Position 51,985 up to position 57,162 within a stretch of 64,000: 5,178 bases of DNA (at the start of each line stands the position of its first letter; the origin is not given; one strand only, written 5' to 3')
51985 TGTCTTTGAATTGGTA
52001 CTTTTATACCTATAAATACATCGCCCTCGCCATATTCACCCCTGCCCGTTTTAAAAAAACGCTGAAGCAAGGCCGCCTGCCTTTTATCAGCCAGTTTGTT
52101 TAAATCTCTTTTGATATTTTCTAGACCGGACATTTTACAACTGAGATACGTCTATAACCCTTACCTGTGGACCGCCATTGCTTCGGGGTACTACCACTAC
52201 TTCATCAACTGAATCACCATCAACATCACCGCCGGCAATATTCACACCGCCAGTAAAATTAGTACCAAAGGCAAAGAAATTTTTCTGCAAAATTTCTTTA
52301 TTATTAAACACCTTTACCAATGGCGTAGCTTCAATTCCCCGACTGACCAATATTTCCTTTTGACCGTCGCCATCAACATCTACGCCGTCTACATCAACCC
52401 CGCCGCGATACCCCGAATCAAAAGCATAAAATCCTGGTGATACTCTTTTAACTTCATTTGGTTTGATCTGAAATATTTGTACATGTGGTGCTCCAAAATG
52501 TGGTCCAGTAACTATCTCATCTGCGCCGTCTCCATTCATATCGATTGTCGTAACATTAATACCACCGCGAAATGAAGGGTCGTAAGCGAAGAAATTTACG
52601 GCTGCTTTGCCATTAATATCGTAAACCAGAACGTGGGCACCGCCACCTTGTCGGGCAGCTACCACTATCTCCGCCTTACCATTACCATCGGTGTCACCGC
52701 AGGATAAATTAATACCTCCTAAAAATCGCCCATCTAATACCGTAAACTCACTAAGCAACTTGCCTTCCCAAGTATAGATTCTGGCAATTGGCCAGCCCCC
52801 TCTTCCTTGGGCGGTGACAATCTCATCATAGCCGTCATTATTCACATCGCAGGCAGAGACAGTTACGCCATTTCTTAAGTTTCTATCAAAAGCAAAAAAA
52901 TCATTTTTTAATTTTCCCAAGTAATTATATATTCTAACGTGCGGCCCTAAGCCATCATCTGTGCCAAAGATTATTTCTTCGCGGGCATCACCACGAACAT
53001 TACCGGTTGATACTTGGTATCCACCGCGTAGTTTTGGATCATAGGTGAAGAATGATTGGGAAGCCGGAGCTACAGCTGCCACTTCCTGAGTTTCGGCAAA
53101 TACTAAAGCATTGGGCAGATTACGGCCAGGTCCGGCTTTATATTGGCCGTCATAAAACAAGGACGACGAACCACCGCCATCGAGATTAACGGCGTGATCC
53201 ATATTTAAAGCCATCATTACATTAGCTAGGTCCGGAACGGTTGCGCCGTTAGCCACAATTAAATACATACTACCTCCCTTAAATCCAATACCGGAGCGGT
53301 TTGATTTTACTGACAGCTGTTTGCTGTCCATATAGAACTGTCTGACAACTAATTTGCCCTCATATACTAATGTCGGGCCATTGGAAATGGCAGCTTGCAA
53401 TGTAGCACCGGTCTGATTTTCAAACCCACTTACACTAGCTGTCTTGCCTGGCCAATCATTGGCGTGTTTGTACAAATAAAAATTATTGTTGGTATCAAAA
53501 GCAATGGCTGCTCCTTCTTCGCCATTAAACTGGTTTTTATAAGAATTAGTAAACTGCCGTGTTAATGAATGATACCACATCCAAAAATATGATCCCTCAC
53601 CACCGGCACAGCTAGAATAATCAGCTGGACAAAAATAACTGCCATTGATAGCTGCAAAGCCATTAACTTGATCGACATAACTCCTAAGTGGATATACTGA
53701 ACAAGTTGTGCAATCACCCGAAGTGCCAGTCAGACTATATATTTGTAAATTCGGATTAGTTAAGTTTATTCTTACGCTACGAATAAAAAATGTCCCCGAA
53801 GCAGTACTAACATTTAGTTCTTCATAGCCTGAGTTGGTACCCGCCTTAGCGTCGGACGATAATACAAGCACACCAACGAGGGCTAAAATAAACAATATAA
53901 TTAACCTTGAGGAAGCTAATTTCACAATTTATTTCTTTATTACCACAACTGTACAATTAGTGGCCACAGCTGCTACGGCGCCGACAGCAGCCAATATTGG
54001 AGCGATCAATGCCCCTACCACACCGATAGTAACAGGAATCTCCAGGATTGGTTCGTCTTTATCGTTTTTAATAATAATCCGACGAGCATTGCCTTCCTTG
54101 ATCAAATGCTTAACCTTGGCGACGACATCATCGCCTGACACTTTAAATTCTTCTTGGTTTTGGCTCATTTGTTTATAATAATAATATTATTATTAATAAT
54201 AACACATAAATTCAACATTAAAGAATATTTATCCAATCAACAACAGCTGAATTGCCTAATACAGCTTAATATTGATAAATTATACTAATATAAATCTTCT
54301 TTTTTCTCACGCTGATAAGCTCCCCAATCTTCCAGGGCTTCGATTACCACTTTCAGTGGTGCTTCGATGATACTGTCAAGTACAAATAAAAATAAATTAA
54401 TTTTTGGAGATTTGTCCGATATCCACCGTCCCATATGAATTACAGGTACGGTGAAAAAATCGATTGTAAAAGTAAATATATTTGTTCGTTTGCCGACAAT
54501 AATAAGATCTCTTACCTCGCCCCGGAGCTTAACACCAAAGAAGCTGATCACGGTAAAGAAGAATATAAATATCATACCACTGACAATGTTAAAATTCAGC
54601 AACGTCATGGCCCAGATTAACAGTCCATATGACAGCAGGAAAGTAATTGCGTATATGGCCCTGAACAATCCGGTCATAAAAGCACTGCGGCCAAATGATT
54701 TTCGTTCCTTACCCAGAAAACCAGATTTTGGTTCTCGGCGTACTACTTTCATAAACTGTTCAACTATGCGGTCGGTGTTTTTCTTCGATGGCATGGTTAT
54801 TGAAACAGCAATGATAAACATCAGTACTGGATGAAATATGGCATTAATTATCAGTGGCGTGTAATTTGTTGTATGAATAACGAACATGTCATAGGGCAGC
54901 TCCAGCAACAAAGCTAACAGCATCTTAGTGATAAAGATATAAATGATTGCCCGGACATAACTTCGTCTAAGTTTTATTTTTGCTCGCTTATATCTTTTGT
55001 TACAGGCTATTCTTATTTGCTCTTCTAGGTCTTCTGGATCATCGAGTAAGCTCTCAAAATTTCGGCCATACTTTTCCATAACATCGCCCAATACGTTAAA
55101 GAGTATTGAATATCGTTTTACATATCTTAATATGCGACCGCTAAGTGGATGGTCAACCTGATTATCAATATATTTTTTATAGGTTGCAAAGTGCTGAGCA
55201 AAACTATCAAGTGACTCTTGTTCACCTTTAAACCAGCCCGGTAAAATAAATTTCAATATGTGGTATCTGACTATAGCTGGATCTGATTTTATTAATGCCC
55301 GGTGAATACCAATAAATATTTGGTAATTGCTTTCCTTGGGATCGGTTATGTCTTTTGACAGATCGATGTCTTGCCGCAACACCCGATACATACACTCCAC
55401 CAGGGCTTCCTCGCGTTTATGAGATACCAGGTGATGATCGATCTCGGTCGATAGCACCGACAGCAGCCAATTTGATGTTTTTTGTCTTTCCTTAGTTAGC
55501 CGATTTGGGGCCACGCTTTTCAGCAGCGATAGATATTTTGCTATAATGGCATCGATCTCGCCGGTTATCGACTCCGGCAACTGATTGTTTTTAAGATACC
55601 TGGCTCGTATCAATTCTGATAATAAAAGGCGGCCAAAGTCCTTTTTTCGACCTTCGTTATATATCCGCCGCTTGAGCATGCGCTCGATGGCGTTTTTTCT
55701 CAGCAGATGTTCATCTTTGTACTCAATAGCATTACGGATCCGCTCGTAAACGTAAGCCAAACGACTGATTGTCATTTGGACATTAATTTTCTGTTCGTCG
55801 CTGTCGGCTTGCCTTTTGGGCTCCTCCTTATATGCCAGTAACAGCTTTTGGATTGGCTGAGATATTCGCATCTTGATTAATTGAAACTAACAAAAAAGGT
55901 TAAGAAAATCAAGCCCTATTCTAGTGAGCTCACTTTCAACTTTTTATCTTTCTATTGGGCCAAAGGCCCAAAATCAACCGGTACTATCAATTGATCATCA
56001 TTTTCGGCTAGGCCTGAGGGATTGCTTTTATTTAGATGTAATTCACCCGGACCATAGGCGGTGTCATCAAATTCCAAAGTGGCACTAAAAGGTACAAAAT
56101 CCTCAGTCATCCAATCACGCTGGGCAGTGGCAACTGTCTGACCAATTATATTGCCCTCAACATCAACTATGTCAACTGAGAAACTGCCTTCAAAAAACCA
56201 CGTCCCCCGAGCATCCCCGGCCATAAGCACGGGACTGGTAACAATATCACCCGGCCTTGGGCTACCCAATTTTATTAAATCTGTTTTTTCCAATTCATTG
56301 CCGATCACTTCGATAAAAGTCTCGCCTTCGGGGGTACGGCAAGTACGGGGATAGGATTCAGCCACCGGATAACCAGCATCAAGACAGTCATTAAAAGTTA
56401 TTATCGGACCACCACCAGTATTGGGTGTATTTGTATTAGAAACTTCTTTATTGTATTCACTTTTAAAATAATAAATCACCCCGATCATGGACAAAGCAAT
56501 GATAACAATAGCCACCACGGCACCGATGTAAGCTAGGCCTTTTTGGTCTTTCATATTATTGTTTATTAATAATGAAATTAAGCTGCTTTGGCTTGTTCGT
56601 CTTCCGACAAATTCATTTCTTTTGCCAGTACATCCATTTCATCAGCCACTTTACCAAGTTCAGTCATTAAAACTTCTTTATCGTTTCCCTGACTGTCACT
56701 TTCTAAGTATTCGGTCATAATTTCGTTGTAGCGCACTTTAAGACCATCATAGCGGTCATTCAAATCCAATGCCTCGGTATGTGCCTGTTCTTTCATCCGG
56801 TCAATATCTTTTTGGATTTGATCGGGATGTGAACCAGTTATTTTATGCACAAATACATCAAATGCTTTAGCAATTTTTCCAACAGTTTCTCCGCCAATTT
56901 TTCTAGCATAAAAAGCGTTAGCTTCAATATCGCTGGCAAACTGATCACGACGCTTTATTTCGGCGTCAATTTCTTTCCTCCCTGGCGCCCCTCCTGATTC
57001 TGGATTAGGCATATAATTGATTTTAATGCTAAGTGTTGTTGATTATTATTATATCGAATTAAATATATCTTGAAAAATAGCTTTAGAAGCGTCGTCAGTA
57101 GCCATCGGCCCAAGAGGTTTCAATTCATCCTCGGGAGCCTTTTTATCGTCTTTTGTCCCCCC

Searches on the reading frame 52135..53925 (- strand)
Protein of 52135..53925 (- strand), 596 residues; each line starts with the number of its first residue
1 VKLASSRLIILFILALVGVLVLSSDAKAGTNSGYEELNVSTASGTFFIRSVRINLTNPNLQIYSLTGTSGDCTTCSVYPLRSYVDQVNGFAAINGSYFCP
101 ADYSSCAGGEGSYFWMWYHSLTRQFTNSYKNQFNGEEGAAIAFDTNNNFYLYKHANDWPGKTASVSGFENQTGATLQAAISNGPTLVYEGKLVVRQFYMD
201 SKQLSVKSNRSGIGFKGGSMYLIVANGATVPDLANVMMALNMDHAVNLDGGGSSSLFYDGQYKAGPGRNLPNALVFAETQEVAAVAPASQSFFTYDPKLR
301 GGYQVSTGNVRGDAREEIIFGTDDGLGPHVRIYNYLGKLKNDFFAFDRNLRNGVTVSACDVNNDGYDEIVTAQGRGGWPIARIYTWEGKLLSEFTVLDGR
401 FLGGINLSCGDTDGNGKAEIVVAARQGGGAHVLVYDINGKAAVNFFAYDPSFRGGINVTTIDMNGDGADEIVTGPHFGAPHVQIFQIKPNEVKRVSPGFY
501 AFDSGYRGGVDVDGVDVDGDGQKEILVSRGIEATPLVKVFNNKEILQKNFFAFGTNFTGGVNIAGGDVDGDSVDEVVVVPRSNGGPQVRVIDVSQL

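Call 84: search_protein_families(library=pfam, proteins=[window:52135-53925:-], max_evalue=0.001)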
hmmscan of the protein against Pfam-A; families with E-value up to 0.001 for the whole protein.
window:52135-53925:- (596 aa): 4 families
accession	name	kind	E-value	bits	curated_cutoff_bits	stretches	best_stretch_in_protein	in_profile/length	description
PF09992.14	NAGPA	-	7.5e-21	75.5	25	1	92-276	6-168/169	Phosphodiester glycosidase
PF13517.12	FG-GAP_3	-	2.6e-12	47.6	26.9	3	360-422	1-61/61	FG-GAP-like repeat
PF01839.29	FG-GAP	-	9.3e-12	45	22.1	1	352-374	1-23/37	FG-GAP repeat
PF23743.1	Beta-prop_BBS7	-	5.8e-06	26.3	27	0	309-372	228-288/299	BBS7 beta-propeller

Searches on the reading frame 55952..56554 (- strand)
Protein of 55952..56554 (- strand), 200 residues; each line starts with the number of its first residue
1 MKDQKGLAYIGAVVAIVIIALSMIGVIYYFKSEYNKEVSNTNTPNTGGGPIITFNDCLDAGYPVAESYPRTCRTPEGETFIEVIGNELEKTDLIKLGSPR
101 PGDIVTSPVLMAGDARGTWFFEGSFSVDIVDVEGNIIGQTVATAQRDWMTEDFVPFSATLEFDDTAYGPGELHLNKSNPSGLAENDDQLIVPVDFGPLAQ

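Call 9: search_protein_families(library=pfam, proteins=[window:55952-56554:-], max_evalue=0.1)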
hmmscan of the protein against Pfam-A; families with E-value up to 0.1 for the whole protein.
window:55952-56554:- (200 aa): 1 family
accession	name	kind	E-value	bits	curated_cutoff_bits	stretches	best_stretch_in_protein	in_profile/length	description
PF10648.15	Gmad2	-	1.8e-12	47.8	25.7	1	94-178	2-81/86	Immunoglobulin-like domain of bacterial spore germination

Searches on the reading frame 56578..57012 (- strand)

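Call 9: search_protein_families(library=pfam, proteins=[window:56578-57012:-], max_evalue=0.1)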
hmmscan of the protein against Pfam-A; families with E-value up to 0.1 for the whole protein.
window:56578-57012:- (144 aa): 3 families
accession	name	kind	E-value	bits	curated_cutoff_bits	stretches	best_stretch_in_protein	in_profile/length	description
PF08855.15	DUF1825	-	0.0016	18.7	25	1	80-142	12-68/103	Domain of unknown function (DUF1825)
PF06791.18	TMP_2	-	0.0067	16.6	30.2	1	24-94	133-202/208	Prophage tail length tape measure protein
PF05082.18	Rop-like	-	0.03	14.6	27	1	64-100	4-40/64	Rop-like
